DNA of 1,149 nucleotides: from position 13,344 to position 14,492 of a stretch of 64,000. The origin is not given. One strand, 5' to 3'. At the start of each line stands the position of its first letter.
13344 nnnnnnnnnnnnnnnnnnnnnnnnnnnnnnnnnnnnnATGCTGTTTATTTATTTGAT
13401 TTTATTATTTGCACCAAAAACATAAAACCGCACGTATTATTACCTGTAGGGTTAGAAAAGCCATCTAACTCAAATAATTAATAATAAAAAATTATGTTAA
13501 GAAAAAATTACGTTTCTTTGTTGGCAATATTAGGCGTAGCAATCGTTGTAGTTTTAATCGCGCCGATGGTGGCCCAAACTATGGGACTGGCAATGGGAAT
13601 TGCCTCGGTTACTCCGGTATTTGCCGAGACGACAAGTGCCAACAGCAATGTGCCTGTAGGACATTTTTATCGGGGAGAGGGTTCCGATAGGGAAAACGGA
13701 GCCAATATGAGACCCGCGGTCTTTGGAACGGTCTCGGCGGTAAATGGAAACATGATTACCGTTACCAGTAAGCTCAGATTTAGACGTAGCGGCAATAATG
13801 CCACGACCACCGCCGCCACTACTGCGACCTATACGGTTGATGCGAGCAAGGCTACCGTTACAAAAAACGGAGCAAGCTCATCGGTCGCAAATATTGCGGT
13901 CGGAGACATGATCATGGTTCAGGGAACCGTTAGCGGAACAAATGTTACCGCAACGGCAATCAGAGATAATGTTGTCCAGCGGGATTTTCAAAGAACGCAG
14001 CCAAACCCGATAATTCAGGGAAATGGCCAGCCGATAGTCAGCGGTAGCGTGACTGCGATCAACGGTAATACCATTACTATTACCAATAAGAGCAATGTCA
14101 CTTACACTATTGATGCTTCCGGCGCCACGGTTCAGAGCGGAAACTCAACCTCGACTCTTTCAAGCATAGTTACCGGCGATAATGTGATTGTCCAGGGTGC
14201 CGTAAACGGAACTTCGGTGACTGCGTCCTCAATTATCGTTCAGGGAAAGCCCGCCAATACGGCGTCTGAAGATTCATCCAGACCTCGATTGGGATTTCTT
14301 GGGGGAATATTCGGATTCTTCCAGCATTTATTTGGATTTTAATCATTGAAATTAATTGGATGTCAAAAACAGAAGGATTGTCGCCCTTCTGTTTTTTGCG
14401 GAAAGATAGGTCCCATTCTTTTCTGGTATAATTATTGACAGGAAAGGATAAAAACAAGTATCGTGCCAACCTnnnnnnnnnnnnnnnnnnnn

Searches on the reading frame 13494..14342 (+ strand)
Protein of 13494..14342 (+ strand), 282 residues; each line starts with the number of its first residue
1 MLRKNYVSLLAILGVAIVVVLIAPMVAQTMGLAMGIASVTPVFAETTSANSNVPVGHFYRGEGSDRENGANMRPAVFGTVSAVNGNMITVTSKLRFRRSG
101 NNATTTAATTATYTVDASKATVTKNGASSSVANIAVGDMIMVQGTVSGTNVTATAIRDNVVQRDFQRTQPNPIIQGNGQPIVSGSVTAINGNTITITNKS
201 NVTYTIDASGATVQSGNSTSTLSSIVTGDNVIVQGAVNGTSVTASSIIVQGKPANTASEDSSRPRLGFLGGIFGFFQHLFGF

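Call 69: search_protein_families(library=pfam, proteins=[window:13494-14342:+], max_evalue=0.0001)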
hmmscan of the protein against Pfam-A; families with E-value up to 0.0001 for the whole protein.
window:13494-14342:+ (282 aa): 1 family
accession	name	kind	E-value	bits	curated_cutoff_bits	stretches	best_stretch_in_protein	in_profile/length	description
PF18914.6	DUF5666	-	5.1e-09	36.7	27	0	78-156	2-59/60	Domain of unknown function (DUF5666)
